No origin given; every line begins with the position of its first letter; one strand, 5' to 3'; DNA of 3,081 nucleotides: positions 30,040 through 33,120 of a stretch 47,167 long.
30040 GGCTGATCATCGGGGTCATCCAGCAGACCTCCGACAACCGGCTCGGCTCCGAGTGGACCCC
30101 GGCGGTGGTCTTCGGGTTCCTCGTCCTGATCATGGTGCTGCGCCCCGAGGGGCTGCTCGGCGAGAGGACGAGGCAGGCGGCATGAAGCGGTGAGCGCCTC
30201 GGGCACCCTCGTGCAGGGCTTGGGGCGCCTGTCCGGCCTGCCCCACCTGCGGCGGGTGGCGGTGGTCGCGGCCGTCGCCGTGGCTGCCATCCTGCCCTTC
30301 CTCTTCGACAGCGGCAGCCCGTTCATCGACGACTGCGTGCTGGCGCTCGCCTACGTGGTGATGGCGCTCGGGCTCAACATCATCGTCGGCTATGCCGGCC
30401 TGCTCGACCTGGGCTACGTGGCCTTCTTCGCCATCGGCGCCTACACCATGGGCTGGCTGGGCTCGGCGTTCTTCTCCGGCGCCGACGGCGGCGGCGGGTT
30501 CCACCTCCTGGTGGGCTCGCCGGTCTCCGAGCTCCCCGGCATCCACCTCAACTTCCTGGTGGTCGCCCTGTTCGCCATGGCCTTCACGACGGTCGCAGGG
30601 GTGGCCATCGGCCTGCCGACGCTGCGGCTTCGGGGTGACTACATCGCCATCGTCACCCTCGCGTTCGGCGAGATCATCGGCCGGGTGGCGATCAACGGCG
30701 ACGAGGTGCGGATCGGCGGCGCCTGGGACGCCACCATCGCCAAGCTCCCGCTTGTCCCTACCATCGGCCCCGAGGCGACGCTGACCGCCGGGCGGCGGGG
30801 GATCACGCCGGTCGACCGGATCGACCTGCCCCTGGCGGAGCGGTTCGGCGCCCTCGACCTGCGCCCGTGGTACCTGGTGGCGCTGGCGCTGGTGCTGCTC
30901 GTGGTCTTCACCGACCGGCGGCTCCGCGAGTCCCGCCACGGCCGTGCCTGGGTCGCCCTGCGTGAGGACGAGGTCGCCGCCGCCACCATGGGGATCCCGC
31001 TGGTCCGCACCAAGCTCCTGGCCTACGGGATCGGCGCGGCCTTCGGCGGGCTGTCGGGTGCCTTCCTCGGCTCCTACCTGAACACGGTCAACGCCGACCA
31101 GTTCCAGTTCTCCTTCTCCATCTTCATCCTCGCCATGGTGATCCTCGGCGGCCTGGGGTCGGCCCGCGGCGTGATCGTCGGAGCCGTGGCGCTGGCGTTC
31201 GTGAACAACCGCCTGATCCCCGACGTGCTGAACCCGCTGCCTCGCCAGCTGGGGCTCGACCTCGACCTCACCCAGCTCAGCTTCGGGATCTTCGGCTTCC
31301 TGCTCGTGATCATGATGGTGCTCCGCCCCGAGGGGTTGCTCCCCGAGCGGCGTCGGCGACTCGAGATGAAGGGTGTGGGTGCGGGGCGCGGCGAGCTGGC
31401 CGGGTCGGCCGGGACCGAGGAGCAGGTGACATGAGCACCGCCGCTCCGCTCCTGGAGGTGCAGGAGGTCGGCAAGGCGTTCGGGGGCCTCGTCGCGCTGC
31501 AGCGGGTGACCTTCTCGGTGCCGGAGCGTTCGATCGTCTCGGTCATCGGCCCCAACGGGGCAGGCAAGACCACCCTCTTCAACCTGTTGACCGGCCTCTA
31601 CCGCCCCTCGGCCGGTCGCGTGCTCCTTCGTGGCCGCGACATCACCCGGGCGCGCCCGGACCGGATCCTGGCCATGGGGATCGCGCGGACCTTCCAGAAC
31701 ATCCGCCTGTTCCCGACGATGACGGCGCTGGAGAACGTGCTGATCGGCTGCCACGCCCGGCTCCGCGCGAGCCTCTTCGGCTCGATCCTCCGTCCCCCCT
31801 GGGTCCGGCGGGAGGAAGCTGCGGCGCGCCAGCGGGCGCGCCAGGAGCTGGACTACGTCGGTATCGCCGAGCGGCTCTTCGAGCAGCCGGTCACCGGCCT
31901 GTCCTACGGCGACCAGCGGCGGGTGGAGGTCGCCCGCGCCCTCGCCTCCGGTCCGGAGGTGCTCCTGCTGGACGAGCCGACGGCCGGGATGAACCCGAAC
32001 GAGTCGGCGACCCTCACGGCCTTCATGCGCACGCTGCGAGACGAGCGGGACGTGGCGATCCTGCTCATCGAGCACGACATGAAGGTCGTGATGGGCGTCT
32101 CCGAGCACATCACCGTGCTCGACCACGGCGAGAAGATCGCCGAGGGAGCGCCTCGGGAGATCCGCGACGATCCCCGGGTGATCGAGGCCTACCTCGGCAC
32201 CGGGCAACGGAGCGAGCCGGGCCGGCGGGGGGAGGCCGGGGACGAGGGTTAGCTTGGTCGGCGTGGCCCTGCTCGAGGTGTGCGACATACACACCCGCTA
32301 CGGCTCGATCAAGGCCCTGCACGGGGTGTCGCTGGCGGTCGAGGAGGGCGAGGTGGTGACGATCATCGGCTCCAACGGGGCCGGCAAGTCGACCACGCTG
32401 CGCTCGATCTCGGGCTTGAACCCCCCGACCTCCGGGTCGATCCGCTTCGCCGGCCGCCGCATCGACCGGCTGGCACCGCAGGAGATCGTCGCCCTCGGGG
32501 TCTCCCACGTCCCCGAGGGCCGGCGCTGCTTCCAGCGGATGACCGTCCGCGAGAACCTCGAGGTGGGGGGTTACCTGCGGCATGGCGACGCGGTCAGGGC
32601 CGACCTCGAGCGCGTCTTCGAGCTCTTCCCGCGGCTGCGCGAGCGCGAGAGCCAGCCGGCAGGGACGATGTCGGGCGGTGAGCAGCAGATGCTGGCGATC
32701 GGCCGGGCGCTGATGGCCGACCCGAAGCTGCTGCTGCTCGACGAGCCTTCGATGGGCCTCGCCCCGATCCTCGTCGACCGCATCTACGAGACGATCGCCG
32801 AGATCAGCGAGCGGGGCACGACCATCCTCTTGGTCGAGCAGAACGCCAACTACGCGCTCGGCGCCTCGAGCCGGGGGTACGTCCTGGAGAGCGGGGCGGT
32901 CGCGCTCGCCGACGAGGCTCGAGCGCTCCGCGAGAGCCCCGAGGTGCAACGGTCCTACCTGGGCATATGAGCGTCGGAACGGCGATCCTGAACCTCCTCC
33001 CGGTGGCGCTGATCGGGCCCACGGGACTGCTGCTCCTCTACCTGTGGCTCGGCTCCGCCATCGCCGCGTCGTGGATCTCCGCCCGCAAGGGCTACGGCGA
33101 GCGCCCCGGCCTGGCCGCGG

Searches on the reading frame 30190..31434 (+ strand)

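Call 65: search_protein_families(library=pfam, proteins=[window:30190-31434:+], max_evalue=0.001)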
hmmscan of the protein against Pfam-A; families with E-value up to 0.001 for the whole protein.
window:30190-31434:+ (414 aa): 1 family
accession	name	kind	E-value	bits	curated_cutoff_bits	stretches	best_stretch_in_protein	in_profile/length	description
PF02653.21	BPD_transp_2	-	1.9e-41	142.4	26.8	1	50-374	7-267/269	Branched-chain amino acid transport system / permease component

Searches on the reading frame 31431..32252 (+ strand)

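Call 65: search_protein_families(library=pfam, proteins=[window:31431-32252:+], max_evalue=0.001)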
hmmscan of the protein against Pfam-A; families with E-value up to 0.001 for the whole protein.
window:31431-32252:+ (273 aa): 5 families
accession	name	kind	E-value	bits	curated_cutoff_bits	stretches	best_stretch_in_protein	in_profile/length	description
PF00005.33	ABC_tran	-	8.7e-34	117.5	25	1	23-185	1-137/137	ABC transporter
PF12399.14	BCA_ABC_TP_C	-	1e-12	47.8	25.5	1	234-258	1-25/27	Branched-chain amino acid ATP-binding cassette transporter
PF13304.12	AAA_21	-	2.5e-08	34.8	27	0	36-56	2-22/304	AAA domain, putative AbiEii toxin, Type IV TA system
PF13476.12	AAA_23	-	0.00055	21.1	27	1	24-54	13-40/201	AAA domain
PF13401.12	AAA_22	-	0.00061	20.5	27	0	33-61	5-36/130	AAA domain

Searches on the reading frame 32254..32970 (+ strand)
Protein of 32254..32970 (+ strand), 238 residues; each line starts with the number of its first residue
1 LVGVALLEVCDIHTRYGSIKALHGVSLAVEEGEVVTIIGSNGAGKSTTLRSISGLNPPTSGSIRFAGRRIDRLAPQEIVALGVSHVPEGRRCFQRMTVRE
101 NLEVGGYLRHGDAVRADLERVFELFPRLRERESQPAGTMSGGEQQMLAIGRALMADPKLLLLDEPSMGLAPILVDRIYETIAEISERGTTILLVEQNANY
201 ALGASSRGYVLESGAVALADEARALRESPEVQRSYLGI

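Call 65: search_protein_families(library=pfam, proteins=[window:32254-32970:+], max_evalue=0.001)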
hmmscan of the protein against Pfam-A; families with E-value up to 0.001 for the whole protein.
window:32254-32970:+ (238 aa): 3 families
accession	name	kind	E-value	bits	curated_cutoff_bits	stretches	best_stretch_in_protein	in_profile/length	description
PF00005.33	ABC_tran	-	2.2e-32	112.9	25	1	22-166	1-136/137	ABC transporter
PF13304.12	AAA_21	-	1.6e-12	48.6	27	1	134-193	233-295/304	AAA domain, putative AbiEii toxin, Type IV TA system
PF13514.12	AAA_27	-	0.00056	20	22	0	15-55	10-49/206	AAA domain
